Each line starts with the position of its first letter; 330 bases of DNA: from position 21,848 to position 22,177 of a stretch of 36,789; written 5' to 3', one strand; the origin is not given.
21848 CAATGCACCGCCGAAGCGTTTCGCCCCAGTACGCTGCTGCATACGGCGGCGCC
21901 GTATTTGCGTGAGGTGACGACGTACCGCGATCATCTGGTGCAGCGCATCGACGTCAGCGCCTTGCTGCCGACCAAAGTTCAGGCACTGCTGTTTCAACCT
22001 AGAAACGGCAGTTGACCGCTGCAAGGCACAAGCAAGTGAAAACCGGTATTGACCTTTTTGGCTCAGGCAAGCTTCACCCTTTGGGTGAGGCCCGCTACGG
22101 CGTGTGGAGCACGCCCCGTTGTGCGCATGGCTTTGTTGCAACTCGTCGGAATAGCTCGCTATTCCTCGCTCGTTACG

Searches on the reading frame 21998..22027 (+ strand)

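Call 39: search_protein_families(library=ncbifam, proteins=[L179:5609-7138:-, L179:7207-8019:-])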
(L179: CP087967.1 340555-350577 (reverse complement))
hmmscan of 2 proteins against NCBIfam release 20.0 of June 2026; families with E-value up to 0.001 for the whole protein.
L179:5609-7138:- (510 aa): 6 families
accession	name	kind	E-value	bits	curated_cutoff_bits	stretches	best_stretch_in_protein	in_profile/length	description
NF033539.1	transpos_IS1380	equivalog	1.6e-45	155.5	180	1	37-446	8-416/419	IS1380 family transposase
NF033540.2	transpos_IS701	equivalog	4.5e-08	32.8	150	1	227-387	178-341/363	IS701 family transposase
NF033592.1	transpos_IS4_1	equivalog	3.6e-06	26.3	115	1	177-407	131-330/332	IS4 family transposase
NF033591.1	transpos_IS4_2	equivalog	1.8e-05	24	152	1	197-395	84-267/340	IS4 family transposase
NF033551.1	transpos_IS1182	equivalog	3.6e-05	22.8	270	1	177-403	260-481/488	IS1182 family transposase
NF033559.2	transpos_IS1634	equivalog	0.00083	18.5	100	0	343-376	360-394/483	IS1634 family transposase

L179:7207-8019:- (271 aa): 9 families
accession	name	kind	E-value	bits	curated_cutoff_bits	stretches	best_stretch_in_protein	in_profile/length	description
TIGR02224.1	recomb_XerC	equivalog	4.3e-22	78.9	335.15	1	13-250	60-275/295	tyrosine recombinase XerC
TIGR02225.1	recomb_XerD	equivalog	7.6e-22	78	329.6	1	14-250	58-272/290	site-specific tyrosine recombinase XerD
NF040815.2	recomb_XerA_Arch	equivalog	9.1e-22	77.9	220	1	17-250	59-252/263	site-specific tyrosine recombinase/integron integrase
NF001399.0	PRK00283.1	subfamily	1e-21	77.5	279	1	13-250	67-281/300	tyrosine recombinase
NF002331.0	PRK01287.1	subfamily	1.3e-17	63.8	371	1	13-255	94-315/365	site-specific tyrosine recombinase XerC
NF003462.0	PRK05084.1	equivalog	3.9e-12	45.6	267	1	210-249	303-341/360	tyrosine recombinase XerS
TIGR02249.1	integrase_gron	subfamily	1.8e-09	37.4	265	1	209-249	258-297/315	integron integrase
NF011946.0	PRK15417.1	equivalog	1.5e-05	24.4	435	0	89-149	133-192/337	integron integrase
NF040693.1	recomb_GmtY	equivalog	0.00024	20.5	340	0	206-245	387-426/441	gamma-mobile-trio recombinase GmtY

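Call 43: search_dna_similar(query=L179:5609-7138:-, collection=plasmids, mode=protein, max_evalue=1e-20, max_rows=40)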
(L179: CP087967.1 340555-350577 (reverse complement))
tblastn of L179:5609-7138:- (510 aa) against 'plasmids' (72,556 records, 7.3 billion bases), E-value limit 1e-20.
Records with a match: 3; places in all: 5; records where one place covers at least 80% of the query: 1.
Best place of each record, by identity: >=99% 1; 60-80% 1; <60% 1.
By first word of the organism name: Polaromonas 1; Methylibium 1; Aliarcobacter 1.
By predicted mobility (MOB-suite, as given by PLSDB): non-mobilizable 2; conjugative 1.
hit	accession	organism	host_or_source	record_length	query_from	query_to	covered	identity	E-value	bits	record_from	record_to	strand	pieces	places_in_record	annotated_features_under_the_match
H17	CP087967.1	Polaromonas sp. P1-6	cell culture,cave ground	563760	1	510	100%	100.0%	0e+0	1019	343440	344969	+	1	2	transposase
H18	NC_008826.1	Methylibium petroleiphilum PM1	-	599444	341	482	28%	69.7%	4e-53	201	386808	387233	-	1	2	hypothetical protein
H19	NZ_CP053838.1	Aliarcobacter faecis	Cell culture,Human septic tank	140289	19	403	75%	23.9%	2e-24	115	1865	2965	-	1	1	IS1380 family transposase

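Call 44: find_related_loci(query=L179:5609-7138:-, collection=metagenome_contigs, flank=1500)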
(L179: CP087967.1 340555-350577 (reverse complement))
Query L179:5609-7138:- (510 aa) in metagenome_contigs; peptide patterns used: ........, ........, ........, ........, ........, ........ (x = any residue, [..] = any of these).
600 stretches matched a pattern (row limit reached: there are more); 540 encode a relative of the query (tblastn E <= 1e-3); the best 80 are kept; 79 distinct loci.
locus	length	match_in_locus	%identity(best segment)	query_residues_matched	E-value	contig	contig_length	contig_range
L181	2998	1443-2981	92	1-510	0e+0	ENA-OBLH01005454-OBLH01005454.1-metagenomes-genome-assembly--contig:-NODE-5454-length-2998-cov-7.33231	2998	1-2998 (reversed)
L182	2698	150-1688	92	1-510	0e+0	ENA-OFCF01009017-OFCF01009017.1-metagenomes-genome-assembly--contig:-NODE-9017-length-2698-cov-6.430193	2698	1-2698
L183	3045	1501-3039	91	1-510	0e+0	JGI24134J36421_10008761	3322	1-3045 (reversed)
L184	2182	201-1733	91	1-508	0e+0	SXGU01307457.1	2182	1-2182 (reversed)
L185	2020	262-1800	89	1-510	0e+0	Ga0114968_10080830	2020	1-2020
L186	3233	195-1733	88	1-510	0e+0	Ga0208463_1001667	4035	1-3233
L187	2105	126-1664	88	1-510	0e+0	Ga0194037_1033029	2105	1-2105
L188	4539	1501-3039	90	1-510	0e+0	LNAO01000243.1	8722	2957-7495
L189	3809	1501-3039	90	1-510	0e+0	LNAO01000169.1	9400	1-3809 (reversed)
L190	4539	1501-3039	90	1-510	0e+0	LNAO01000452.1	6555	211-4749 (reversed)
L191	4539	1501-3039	90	1-510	0e+0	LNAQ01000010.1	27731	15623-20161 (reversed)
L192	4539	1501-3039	90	1-510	0e+0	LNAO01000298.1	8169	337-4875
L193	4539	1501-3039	90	1-510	0e+0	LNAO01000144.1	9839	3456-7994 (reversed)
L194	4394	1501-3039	90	1-510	0e+0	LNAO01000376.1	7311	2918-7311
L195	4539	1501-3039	90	1-510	0e+0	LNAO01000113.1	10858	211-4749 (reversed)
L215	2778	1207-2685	77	1-493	0e+0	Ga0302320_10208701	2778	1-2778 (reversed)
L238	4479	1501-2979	75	1-493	0e+0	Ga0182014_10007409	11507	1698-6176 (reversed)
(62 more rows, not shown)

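Call 47: search_protein_families(library=pfam, proteins=[L179:5609-7138:-])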
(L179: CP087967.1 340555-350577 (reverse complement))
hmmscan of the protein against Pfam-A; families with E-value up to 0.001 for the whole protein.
L179:5609-7138:- (510 aa): 2 families
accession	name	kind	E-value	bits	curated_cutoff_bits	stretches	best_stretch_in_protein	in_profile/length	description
PF13701.12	DDE_Tnp_1_4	-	1.5e-24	86.5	34.7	1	48-464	28-432/435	Transposase DDE domain group 1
PF01609.27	DDE_Tnp_1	-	2.4e-19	70.3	23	1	152-404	4-200/200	Transposase DDE domain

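Call 62: search_solved_structures(query=L179:5609-7138:-, max_evalue=10)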
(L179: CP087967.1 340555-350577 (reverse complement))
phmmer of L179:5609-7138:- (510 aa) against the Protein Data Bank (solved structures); distinct sequences matched with E-value up to 10: 0.

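Call 63: find_homologous_proteins(query=L179:5609-7138:-, max_evalue=1e-10)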
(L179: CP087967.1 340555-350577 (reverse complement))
Query L179:5609-7138:- (510 aa): 7987 proteins with E <= 1e-10 among 8000 candidates; the best 120 are listed.
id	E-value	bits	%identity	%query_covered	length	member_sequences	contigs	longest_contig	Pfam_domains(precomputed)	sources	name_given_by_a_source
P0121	0.0e+0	1172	100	100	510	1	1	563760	PF13701.13,PF01609.28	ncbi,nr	ncbi:transposase (plasmid) [Polaromonas sp. P1-6]|nr:transposase [Polaromonas sp. P1-6]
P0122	0.0e+0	1146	98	100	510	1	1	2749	PF13701.13,PF01609.28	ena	-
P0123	0.0e+0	1143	98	100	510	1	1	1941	PF13701.13,PF01609.28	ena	-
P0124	0.0e+0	1064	90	100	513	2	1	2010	PF13701.13,PF01609.28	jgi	jgi:hypothetical protein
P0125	0.0e+0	1063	90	100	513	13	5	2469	PF13701.13,PF01609.28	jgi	jgi:hypothetical protein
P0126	0.0e+0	1052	89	100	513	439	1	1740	PF13701.13,PF01609.28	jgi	jgi:hypothetical protein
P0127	0.0e+0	1052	89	100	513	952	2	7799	PF13701.13,PF01609.28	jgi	jgi:hypothetical protein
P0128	0.0e+0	1044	89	99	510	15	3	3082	PF13701.13,PF01609.28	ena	-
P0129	0.0e+0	1043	89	99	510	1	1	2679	PF13701.13,PF01609.28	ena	-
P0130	0.0e+0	1042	88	99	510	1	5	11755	PF13701.13,PF01609.28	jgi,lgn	-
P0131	0.0e+0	1039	89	99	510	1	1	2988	PF13701.13,PF01609.28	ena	-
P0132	0.0e+0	1034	88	100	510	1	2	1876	PF13701.13,PF01609.28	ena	-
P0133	0.0e+0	1033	87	100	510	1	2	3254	PF13701.13,PF01609.28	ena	-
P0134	0.0e+0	1033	87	100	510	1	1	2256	PF13701.13,PF01609.28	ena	-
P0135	0.0e+0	1032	88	100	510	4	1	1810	PF13701.13,PF01609.28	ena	-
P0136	0.0e+0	1030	87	100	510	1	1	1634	PF13701.13,PF01609.28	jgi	jgi:Transposase DDE domain group 1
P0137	0.0e+0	1030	87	100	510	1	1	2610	PF13701.13,PF01609.28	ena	-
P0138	0.0e+0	1027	86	100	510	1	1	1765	PF13701.13,PF01609.28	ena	-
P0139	0.0e+0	1027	87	100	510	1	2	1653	PF13701.13,PF01609.28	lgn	-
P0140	0.0e+0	1026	87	99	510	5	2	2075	PF13701.13,PF01609.28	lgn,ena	-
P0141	0.0e+0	1025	86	100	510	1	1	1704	PF13701.13,PF01609.28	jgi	jgi:Transposase DDE domain group 1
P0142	0.0e+0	1025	86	100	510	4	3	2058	PF13701.13,PF01609.28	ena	-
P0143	0.0e+0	1024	86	100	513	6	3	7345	PF13701.13,PF01609.28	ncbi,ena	-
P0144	0.0e+0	1023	87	100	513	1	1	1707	PF13701.13,PF01609.28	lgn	-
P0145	0.0e+0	1023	86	100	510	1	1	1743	PF13701.13,PF01609.28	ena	-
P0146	0.0e+0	1022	86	100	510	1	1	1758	PF13701.13,PF01609.28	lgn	-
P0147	0.0e+0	1022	88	99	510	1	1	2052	PF13701.13,PF01609.28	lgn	-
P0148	0.0e+0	1021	86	100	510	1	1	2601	PF13701.13,PF01609.28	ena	-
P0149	0.0e+0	1021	86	100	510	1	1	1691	PF13701.13,PF01609.28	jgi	jgi:hypothetical protein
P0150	0.0e+0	1020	86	100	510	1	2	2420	PF13701.13,PF01609.28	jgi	jgi:hypothetical protein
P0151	0.0e+0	1019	86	100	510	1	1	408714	PF13701.13,PF01609.28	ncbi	-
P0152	0.0e+0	1017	87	100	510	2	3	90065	PF13701.13,PF01609.28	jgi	jgi:hypothetical protein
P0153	0.0e+0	1016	86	99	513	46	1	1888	PF13701.13,PF01609.28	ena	-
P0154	0.0e+0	1016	87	100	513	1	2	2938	PF13701.13,PF01609.28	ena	-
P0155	0.0e+0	1012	84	100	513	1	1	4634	PF13701.13,PF01609.28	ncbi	-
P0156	0.0e+0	1012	86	100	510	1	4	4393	PF13701.13,PF01609.28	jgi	jgi:hypothetical protein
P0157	0.0e+0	1012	87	97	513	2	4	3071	PF13701.13,PF01609.28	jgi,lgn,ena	-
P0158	0.0e+0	1011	89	96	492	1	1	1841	PF13701.13,PF01609.28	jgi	-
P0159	0.0e+0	1011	86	100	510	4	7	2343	PF13701.13,PF01609.28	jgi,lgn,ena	-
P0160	0.0e+0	1010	85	100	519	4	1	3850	PF13701.13,PF01609.28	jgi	jgi:hypothetical protein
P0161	0.0e+0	1009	86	97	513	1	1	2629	PF13701.13,PF01609.28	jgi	jgi:hypothetical protein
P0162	0.0e+0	1009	86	98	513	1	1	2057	PF13701.13,PF01609.28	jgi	jgi:hypothetical protein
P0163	0.0e+0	1009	86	100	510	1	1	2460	PF13701.13,PF01609.28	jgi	jgi:Transposase DDE domain group 1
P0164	1.8e-298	1008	85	100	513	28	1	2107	PF13701.13,PF01609.28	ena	-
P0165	9.6e-298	1006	85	100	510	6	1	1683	PF13701.13,PF01609.28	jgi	jgi:Transposase DDE domain group 1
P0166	2.8e-297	1004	85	99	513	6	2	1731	PF13701.13,PF01609.28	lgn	-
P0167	4.6e-297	1004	86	100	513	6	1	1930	PF13701.13,PF01609.28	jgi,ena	jgi:hypothetical protein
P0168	6.2e-285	963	81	99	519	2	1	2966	PF13701.13,PF01609.28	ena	-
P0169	2.9e-284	961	81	99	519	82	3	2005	PF13701.13,PF01609.28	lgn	-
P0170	1.4e-283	959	81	100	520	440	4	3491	PF13701.13,PF01609.28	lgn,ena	-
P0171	6.2e-280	947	80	100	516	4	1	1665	PF13701.13,PF01609.28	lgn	-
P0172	2.2e-279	945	81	98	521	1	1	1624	PF13701.13,PF01609.28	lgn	-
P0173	8.5e-279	943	81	98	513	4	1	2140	PF13701.13,PF01609.28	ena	-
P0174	2.6e-278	942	83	96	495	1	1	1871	PF13701.13,PF01609.28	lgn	-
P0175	6.5e-276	934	80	99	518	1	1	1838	PF13701.13,PF01609.28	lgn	-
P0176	7.5e-275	930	77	100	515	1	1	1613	PF13701.13,PF01609.28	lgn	-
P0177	1.0e-274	930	77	100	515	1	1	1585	PF13701.13,PF01609.28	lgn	-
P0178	1.7e-274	929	81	96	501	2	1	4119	PF13701.13,PF01609.28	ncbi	-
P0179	1.7e-274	929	87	91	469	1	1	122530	PF13701.13,PF01609.28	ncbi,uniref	ncbi:transposase [Polaromonas sp.]|uniref:transposase n=1 Tax=Polaromonas sp. TaxID=1869339 RepID=UP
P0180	2.6e-274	928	77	100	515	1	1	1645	PF13701.13,PF01609.28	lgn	-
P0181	2.7e-274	928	81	100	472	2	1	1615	PF13701.13,PF01609.28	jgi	-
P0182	6.4e-274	927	79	100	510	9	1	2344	PF13701.13,PF01609.28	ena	-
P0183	1.0e-273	926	77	100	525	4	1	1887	PF13701.13,PF01609.28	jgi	jgi:hypothetical protein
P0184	1.1e-273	926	78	100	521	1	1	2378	PF13701.13,PF01609.28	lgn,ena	-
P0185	2.1e-273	925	77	100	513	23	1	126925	PF13701.13,PF01609.28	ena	-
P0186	1.7e-272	922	76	100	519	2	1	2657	PF13701.13,PF01609.28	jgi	jgi:hypothetical protein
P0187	2.1e-272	922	76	100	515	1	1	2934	PF13701.13,PF01609.28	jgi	jgi:hypothetical protein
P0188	4.5e-272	921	78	98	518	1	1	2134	PF13701.13,PF01609.28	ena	-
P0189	2.6e-271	919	77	100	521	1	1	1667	PF13701.13,PF01609.28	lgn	-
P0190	3.2e-271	918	77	99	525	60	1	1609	PF13701.13,PF01609.28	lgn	-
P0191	2.4e-270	915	80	98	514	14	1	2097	PF13701.13,PF01609.28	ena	-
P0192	1.4e-269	913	75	100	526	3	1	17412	PF13701.13,PF01609.28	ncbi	-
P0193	2.2e-269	912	79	98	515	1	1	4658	PF13701.13,PF01609.28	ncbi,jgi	jgi:hypothetical protein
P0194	2.6e-269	912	75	100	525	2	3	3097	PF13701.13,PF01609.28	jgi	jgi:hypothetical protein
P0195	4.5e-269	911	76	98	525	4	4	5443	PF13701.13,PF01609.28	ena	-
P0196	4.6e-268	908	79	98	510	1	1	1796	PF13701.13,PF01609.28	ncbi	-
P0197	5.7e-268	908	76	98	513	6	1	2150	PF13701.13,PF01609.28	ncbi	-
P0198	5.8e-267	904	74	100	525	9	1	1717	PF13701.13,PF01609.28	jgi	jgi:hypothetical protein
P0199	2.2e-266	902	76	99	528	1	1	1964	PF13701.13,PF01609.28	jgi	jgi:Transposase DDE domain group 1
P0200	2.4e-266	902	78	98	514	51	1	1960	PF13701.13,PF01609.28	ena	-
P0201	1.2e-263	893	74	100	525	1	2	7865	PF13701.13,PF01609.28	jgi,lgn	jgi:hypothetical protein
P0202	1.6e-263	893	77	100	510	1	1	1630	PF13701.13,PF01609.28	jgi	jgi:hypothetical protein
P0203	7.0e-263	891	77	98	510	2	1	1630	PF13701.13,PF01609.28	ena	-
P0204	2.0e-261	886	76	98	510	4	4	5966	PF13701.13,PF01609.28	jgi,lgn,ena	-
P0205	2.1e-260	883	77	97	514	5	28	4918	PF13701.13,PF01609.28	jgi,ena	jgi:hypothetical protein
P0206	8.8e-260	881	75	98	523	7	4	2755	PF13701.13,PF01609.28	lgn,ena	-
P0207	1.7e-259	880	75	100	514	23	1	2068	PF13701.13,PF01609.28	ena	-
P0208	7.0e-259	878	76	98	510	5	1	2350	PF13701.13,PF01609.28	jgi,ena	jgi:hypothetical protein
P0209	1.1e-258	877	77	97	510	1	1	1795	PF13701.13,PF01609.28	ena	-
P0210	1.1e-258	877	77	97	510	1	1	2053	PF13701.13,PF01609.28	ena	-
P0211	1.3e-258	877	75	98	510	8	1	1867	PF13701.13,PF01609.28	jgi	jgi:hypothetical protein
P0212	1.4e-258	877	77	97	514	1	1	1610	PF13701.13,PF01609.28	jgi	-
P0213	1.6e-258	876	78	94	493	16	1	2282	PF13701.13,PF01609.28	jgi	-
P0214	2.2e-258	876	75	98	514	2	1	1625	PF13701.13,PF01609.28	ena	-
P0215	4.0e-258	875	77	97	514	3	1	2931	PF13701.13,PF01609.28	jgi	jgi:hypothetical protein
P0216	4.4e-258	875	76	98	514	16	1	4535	PF13701.13,PF01609.28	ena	-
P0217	5.1e-258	875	76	96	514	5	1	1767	PF13701.13,PF01609.28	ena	-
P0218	8.5e-258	874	76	97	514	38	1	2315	PF13701.13,PF01609.28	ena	-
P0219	9.0e-258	874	77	98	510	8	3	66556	PF13701.13,PF01609.28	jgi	jgi:hypothetical protein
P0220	4.5e-257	872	77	97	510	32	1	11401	PF13701.13,PF01609.28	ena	-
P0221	7.4e-257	871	75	98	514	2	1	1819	PF13701.13,PF01609.28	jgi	-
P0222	9.1e-257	871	77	97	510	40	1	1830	PF13701.13,PF01609.28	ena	-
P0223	1.0e-256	870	75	98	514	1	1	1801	PF13701.13,PF01609.28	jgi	jgi:hypothetical protein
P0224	1.3e-256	870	75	97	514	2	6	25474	PF13701.13,PF01609.28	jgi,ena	jgi:hypothetical protein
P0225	1.5e-256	870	77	97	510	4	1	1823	PF13701.13,PF01609.28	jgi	-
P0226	2.0e-256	869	75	100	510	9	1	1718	PF13701.13,PF01609.28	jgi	jgi:hypothetical protein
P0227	2.2e-256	869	77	97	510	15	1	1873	PF13701.13,PF01609.28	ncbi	-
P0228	2.7e-256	869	75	98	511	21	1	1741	PF13701.13,PF01609.28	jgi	-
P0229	5.5e-256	868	77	97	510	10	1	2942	PF13701.13,PF01609.28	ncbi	-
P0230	6.6e-256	868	75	98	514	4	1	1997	PF13701.13,PF01609.28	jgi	-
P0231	8.0e-256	867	77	97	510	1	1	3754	PF13701.13,PF01609.28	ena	-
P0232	8.1e-256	867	76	97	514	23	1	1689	PF13701.13,PF01609.28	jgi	jgi:hypothetical protein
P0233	9.4e-256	867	76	98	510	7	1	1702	PF13701.13,PF01609.28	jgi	jgi:hypothetical protein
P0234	1.4e-255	867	75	97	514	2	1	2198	PF13701.13,PF01609.28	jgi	jgi:hypothetical protein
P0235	1.4e-255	867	76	97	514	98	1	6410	PF13701.13,PF01609.28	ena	-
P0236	1.4e-255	867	76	97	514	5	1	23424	PF13701.13,PF01609.28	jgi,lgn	jgi:hypothetical protein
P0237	1.9e-255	866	69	100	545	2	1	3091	PF13701.13,PF01609.28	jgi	jgi:hypothetical protein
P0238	2.4e-255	866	75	97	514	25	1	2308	PF13701.13,PF01609.28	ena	-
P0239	6.1e-255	865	79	93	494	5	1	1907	PF13701.13,PF01609.28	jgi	jgi:hypothetical protein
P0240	1.0e-254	864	76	97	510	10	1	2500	PF13701.13,PF01609.28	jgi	jgi:hypothetical protein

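Call 73: list_cluster_members(proteins=[P0143, P0151, P0155, P0178, P0179, P0192, P0193, P0196, P0197, P0227])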
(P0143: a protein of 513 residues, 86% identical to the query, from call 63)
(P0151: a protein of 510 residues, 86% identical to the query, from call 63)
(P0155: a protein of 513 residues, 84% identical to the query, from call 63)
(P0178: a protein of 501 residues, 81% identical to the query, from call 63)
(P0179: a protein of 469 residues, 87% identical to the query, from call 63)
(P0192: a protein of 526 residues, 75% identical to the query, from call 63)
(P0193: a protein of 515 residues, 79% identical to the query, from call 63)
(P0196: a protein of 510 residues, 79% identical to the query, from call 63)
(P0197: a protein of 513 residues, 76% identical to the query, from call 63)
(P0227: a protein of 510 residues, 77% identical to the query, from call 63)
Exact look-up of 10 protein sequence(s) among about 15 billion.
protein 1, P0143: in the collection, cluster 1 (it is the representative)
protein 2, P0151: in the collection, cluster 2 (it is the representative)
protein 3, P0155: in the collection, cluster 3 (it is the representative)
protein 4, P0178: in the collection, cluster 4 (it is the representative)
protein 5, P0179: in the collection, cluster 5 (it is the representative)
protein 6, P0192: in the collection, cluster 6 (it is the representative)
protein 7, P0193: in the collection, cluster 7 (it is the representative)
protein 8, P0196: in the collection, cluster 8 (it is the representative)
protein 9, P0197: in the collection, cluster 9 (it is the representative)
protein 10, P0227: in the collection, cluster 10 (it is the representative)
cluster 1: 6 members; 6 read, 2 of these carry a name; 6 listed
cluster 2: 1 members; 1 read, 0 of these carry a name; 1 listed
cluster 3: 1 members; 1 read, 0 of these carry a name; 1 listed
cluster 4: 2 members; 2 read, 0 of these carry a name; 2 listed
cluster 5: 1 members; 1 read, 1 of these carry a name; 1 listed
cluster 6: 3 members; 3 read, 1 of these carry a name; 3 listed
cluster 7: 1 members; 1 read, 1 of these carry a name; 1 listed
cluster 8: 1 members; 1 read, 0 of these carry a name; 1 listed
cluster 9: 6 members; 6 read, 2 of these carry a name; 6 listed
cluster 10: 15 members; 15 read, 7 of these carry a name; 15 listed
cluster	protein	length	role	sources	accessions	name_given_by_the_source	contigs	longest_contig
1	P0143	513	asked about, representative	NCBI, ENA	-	-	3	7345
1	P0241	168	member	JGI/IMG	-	hypothetical protein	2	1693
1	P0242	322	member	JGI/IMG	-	hypothetical protein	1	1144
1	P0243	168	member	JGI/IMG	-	-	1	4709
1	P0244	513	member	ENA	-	-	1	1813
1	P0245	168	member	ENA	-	-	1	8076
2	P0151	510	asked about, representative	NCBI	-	-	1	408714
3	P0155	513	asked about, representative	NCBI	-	-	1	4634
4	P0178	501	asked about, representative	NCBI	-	-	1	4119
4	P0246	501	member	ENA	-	-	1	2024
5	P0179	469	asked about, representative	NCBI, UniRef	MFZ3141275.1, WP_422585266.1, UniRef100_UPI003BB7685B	transposase [Polaromonas sp.] | transposase n=1 Tax=Polaromonas sp. TaxID=1869339 RepID=UPI003BB7685B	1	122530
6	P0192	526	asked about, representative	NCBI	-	-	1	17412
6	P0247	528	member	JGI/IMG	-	Transposase DDE domain group 1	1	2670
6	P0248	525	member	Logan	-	-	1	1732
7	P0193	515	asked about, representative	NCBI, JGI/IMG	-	hypothetical protein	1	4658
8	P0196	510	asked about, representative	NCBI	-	-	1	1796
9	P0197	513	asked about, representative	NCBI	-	-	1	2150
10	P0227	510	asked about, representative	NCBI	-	-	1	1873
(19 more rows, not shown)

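Call 87: predict_structure(alignment_id=A5)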
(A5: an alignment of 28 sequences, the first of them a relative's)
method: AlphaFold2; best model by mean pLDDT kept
length: 510 residues; sequences in the alignment: 28
mean_pLDDT: 60.9   pTM: 0.61
mean pLDDT of the five models: 60.9, 55.8, 54.0, 50.8, 45.3
residues with pLDDT >= 90: 24; 70-90: 165; 50-70: 146; < 50: 175
segments of 3 or more residues with pLDDT < 50: 1-42, 91-98, 160-184, 316-326, 332-334, 373-385, 412-459, 461-465, 494-510
pLDDT, mean of each block of 10 residues (from residue 1): 47 40 33 36 54 68 74 72 65 42 58 71 70 79 74 74 34 29 56 72 61 75 87 75 79 89 78 81 76 87 90 57 43 56 88 86 64 45 47 64 62 44 34 40 42 45 52 65 61 48 35
secondary structure, 60 per line:
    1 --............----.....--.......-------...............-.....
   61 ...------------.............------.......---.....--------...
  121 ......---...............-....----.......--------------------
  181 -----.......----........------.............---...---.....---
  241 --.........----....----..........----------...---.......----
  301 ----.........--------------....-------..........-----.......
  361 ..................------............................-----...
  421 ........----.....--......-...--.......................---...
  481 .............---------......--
elements in order: H3-14 E19-23 E26-32 H40-54 H56-63 H76-88 H95-101 H105-109 H118-126 H130-144 H146-149 E154-160 E186-192 E197-204 H211-223 E233-237 H243-251 E256-259 H264-273 E290-296 E305-313 E328-331 E339-348 H354-378 H385-412 H418-428 E433-437 E440-445 H452-474 H478-493 H503-508

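Call 89: fold_search(model_id=the predicted structure, library=pdb)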
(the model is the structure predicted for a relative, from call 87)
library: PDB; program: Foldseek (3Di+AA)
matches with E <= 10: 617; with E <= 0.001: 9
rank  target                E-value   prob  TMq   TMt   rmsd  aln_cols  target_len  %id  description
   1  1muh_A                1.2e-07  1.00  0.41  0.45  12.8       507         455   10  CRYSTAL STRUCTURE OF TN5 TRANSPOSASE COMPLEXED WITH TRANSPOSON END DNA (released 2002-09-27)
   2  3ecp_A                2.3e-07  1.00  0.42  0.45  12.6       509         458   10  Crystal Structure Of Tn5 Transposase Complexed With 5' Phosphorylated Transposon End DNA (released 2008-10-21)
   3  4dm0_A                2.4e-07  1.00  0.37  0.41  15.2       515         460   10  TN5 transposase: 20MER OUTSIDE END 2 MN complex (released 2012-02-22)
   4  1mm8_A                4.8e-07  1.00  0.40  0.44  13.2       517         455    9  Crystal structure of Tn5 Transposase complexed with ME DNA (released 2002-12-13)
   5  1mus_A                1.9e-06  1.00  0.37  0.41  15.2       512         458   11  crystal structure of Tn5 transposase complexed with resolved outside end DNA (released 2002-09-27)
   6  9c0f_D                3.4e-05  1.00  0.32  0.32  17.4       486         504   10  piggyBat transposase protein-DNA complex (released 2025-01-29)
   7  6x67_C                3.4e-05  1.00  0.31  0.33  14.7       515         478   11  Cryo-EM structure of piggyBac transposase strand transfer complex (STC) (released 2020-07-22)
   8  9c0f_C                8.4e-05  1.00  0.32  0.34  11.8       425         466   11  piggyBat transposase protein-DNA complex (released 2025-01-29)
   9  1b7e                  2.2e-04  1.00  0.33  0.43   8.6       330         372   12  TRANSPOSASE INHIBITOR (released 1999-04-21)
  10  5hoo_A                1.1e-02  0.75  0.14  0.20  20.6       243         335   13  Crystal structure of the Mos1 Strand Transfer Complex (released 2016-06-01)
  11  7pel_A                1.4e-02  0.82  0.14  0.25  21.5       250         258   13  CryoEM structure of simian T-cell lymphotropic virus intasome in complex with PP2A regulatory subunit B56 gamma (released 2021-08-25)
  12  3oym_A                1.6e-02  0.82  0.14  0.19  21.2       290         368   11  Crystal structure of the PFV N224H mutant intasome bound to manganese (released 2010-11-17)
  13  3l2q_A                2.8e-02  0.66  0.14  0.19  21.5       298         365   12  Crystal structure of the Prototype Foamy Virus (PFV) intasome in apo form (released 2010-02-09)
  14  3hos_A                3.5e-02  0.23  0.10  0.14  19.1       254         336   14  Crystal structure of the mariner Mos1 paired end complex with Mg (released 2009-09-22)
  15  2qh9_A                3.8e-02  0.91  0.14  0.33   9.1       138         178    9  The crystal structure of a protein of unknown function from Archaeoglobus fulgidus DSM 4304 (released 2007-09-04)
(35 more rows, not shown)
